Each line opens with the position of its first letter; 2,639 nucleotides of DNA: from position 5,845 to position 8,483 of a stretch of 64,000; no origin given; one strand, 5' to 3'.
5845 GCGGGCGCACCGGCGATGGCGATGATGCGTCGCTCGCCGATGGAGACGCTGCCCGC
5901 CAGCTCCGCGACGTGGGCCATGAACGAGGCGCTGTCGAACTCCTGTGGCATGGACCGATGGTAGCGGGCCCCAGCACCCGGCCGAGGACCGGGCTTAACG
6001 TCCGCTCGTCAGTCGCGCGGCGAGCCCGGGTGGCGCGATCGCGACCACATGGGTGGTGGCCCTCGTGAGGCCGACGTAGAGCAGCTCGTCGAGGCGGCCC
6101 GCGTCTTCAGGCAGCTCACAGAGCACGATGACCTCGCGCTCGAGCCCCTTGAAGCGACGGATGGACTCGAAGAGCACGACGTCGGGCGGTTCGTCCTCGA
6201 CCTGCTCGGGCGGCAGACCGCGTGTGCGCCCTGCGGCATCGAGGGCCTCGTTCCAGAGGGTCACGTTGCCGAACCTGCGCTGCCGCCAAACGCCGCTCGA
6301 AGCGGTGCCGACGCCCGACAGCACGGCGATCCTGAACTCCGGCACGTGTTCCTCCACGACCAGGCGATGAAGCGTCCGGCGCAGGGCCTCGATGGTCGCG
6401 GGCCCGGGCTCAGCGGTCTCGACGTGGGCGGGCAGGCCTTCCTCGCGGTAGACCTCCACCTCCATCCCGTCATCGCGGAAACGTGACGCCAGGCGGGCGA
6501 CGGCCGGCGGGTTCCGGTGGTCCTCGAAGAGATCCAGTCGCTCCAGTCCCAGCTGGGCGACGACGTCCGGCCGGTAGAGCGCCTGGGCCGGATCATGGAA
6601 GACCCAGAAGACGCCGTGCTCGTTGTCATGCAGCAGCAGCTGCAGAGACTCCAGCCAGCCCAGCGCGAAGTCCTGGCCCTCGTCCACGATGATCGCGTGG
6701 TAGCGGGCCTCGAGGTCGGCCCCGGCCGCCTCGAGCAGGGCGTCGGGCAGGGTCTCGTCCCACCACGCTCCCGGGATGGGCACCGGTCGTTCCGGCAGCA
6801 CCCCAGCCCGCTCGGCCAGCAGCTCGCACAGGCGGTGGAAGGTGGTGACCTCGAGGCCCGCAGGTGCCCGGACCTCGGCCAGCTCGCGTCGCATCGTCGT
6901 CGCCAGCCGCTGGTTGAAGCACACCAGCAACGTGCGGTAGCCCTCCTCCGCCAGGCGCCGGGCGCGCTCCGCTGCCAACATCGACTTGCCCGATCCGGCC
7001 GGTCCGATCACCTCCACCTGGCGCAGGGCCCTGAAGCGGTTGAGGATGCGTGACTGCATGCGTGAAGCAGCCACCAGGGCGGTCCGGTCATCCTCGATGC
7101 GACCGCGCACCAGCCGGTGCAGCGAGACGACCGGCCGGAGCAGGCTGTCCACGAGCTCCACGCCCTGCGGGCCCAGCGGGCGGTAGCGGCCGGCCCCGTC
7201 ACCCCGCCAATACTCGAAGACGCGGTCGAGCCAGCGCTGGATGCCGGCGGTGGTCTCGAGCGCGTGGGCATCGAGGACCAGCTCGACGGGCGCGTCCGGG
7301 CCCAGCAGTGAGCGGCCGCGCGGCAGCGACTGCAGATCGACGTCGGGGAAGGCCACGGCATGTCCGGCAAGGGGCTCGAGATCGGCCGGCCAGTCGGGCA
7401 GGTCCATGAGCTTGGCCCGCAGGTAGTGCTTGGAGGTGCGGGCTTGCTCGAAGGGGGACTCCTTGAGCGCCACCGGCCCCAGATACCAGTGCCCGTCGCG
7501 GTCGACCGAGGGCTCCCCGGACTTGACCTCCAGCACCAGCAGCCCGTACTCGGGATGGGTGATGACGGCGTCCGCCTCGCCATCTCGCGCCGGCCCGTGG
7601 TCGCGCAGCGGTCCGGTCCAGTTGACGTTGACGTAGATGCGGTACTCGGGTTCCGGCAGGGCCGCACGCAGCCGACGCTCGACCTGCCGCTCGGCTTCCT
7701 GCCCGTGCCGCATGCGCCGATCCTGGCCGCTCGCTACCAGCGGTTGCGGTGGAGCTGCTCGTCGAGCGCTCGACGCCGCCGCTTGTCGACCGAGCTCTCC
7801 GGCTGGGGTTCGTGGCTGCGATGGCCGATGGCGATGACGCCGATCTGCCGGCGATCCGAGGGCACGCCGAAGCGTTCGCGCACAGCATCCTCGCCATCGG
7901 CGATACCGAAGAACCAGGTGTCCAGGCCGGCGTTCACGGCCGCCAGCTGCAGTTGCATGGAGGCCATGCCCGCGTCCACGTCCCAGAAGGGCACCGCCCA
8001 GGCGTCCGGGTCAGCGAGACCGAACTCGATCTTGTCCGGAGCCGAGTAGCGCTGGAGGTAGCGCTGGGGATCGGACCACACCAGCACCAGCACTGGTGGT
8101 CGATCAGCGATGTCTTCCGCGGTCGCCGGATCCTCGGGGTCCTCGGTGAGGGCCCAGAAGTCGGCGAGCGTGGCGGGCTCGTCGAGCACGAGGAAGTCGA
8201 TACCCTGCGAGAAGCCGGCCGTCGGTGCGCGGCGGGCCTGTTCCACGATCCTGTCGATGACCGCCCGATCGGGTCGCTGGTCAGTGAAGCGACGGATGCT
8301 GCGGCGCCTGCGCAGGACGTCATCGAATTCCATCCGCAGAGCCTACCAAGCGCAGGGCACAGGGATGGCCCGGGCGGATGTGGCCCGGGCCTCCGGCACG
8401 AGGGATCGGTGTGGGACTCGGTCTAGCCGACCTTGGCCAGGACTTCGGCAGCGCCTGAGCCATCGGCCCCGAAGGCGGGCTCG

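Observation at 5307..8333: NERD nuclease fused to UvrD-like SF1 helicase, flanked by nitroreductase and a P-loop kinase: nuclease-helicase (Nhi-like) candidate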

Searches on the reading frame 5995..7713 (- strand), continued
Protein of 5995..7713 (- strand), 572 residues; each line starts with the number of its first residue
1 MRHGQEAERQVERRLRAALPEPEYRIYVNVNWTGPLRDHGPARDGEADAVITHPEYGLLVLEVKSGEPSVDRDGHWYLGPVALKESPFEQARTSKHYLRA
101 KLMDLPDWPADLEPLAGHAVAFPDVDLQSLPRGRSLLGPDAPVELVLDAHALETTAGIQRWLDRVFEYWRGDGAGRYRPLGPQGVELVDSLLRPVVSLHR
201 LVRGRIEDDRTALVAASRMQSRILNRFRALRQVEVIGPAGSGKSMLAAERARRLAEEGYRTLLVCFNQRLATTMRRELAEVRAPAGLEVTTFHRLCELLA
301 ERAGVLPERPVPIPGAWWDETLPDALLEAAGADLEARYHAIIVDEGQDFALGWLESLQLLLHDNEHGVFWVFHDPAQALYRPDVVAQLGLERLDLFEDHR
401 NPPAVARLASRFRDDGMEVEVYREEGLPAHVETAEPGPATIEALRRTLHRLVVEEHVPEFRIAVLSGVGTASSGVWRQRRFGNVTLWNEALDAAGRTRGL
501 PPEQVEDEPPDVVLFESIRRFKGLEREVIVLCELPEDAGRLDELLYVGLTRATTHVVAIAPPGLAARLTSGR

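Call 60: find_encoding_contigs(protein=P0161, flank=8000, max_places=1)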
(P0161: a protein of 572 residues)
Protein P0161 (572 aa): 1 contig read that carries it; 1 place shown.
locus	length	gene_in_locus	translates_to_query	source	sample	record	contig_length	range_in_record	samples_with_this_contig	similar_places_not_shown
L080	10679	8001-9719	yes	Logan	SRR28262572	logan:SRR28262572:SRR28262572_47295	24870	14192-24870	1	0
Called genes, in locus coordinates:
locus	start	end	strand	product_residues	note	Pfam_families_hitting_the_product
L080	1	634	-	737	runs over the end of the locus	PF00730:HhH-GPD (weak), PF00145:DNA_methylase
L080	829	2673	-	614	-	PF09369:MZB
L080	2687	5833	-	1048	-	PF00271:Helicase_C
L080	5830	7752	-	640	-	PF00580:UvrD-helicase, PF13245:AAA_19, PF00580:UvrD-helicase (weak)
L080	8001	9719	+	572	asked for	PF08378:NERD, PF00580:UvrD-helicase (faint), PF13245:AAA_19, PF09848:SLFN-g3_helicase (weak), PF13361:UvrD_C (faint), PF13538:UvrD_C_2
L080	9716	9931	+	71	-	-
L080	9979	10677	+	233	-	?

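Call 69: search_protein_families(library=padloc, proteins=[L051:15457-15924:+, L008:3976-4656:-, L047:794-2119:+, L025:7825-8496:-, L066:10805-11842:+, L004:500-3130:+, L019:12920-14245:-, L039:3109-4521:+, L035:6285-7184:-, L048:9625-10287:-], max_evalue=0.0001)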
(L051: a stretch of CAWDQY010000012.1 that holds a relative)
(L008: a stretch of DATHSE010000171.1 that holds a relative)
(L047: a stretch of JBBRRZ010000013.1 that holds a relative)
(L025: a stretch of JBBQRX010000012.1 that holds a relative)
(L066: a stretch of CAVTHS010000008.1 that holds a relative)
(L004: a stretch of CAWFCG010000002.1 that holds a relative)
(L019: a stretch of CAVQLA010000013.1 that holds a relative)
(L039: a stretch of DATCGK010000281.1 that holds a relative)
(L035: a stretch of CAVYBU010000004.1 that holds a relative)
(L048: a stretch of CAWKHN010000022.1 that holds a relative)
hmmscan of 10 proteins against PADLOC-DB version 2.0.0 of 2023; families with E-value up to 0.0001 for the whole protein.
L051:15457-15924:+ (155 aa): 0 families

L008:3976-4656:- (226 aa): 1 family
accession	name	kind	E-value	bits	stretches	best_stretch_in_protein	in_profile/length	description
PDLC01096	C3a212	-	1.1e-29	101.6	1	45-201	30-182/279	SNc+LTD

L047:794-2119:+ (441 aa): 0 families

L025:7825-8496:- (223 aa): 1 family
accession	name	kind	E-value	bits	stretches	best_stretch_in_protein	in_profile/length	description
PDLC04133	mad1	-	1.6e-07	29.5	1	28-62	4-37/60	mads_1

L066:10805-11842:+ (345 aa): 0 families

L004:500-3130:+ (876 aa): 38 families (the best 25 are shown)
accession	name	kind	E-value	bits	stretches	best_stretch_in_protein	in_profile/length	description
PDLC00114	GajB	-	1.9e-41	140.4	2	2-226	211-417/635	UrvD helicase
PDLC03802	RTasHel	-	1e-31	108.5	2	2-224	188-372/675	DRT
PDLC00132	GajB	-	1.1e-30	104.9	2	3-226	211-419/625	UrvD helicase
PDLC00117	GajB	-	2.7e-30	103.4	2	5-192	217-382/604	UrvD helicase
PDLC00103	GajB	-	7.7e-27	92.4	2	6-187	211-375/612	UrvD helicase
PDLC00107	GajB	-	1.4e-19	68.1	2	3-177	212-362/587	UrvD helicase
PDLC00119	GajB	-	2.7e-19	67.5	1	5-64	217-273/565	UrvD helicase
PDLC00110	GajB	-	8.1e-19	65.6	2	4-144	268-399/725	UrvD helicase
PDLC00130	GajB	-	1.5e-17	61.2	2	6-108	205-293/589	UrvD helicase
PDLC00112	GajB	-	1.2e-15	55.1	1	6-69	211-271/581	UrvD helicase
PDLC00127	GajB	-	7.3e-15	52.5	1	6-66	201-261/594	UrvD helicase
PDLC00136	GajB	-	1.3e-14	52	1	5-67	205-264/570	UrvD helicase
PDLC00122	GajB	-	5.9e-14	49.8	1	4-67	160-224/502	UrvD helicase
PDLC00123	GajB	-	1.1e-13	48.7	1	5-61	175-228/540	UrvD helicase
PDLC00104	GajB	-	2e-13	48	1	6-68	165-223/574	UrvD helicase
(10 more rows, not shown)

L019:12920-14245:- (441 aa): 0 families

L039:3109-4521:+ (470 aa): 2 families
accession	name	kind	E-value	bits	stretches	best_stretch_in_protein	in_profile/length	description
PDLC04984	PDC-S27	-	1.5e-44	150.6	1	4-385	3-383/474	-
PDLC04985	PDC-S27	-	6e-16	56.4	1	5-398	6-406/484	-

L035:6285-7184:- (299 aa): 0 families

L048:9625-10287:- (220 aa): 0 families

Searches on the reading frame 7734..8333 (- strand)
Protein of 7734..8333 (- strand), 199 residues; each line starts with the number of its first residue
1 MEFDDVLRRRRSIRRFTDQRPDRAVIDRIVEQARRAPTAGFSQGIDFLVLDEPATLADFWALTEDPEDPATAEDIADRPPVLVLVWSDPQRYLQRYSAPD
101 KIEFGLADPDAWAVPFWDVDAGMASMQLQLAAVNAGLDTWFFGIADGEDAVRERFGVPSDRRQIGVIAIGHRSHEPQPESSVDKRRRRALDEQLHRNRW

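Call 7: search_protein_families(library=pfam, proteins=[window:7734-8333:-], max_evalue=0.01)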
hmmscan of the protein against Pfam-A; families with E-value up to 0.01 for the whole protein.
window:7734-8333:- (199 aa): 2 families
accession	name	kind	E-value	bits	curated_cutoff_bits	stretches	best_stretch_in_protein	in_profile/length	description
PF00881.29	Nitroreductase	-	1.9e-21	77.4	23.5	1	7-171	1-167/167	Nitroreductase family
PF14512.11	TM1586_NiRdase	-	1.7e-05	25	27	0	119-188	82-143/215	Putative TM nitroreductase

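Call 8: search_protein_families(library=padloc, proteins=[window:7734-8333:-], max_evalue=0.01)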
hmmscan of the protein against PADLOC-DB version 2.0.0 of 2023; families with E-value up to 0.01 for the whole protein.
window:7734-8333:- (199 aa): 0 families

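Call 9: search_protein_families(library=ncbifam, proteins=[window:7734-8333:-], max_evalue=0.01)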
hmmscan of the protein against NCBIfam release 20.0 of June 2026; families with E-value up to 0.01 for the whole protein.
window:7734-8333:- (199 aa): 5 families
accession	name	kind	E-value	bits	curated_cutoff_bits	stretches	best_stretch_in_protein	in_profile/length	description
TIGR02476.1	BluB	equivalog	1.1e-10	41.3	150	1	3-67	9-73/205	5,6-dimethylbenzimidazole synthase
TIGR03553.1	F420_FbiB_CTERM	equivalog_domain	2.7e-08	33.8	249.55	2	119-184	123-187/194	F420 biosynthesis protein FbiB, C-terminal domain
NF009810.0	PRK13294.1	equivalog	7e-08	31.8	304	2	6-55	257-306/449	coenzyme F420-0:L-glutamate ligase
NF008088.0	PRK10828.1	equivalog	2.2e-07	30.6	183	0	113-171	101-162/183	NAD(P)H nitroreductase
NF008033.1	PRK10765.1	equivalog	5.5e-06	26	223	1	5-177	6-165/240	oxygen-insensitive NADPH nitroreductase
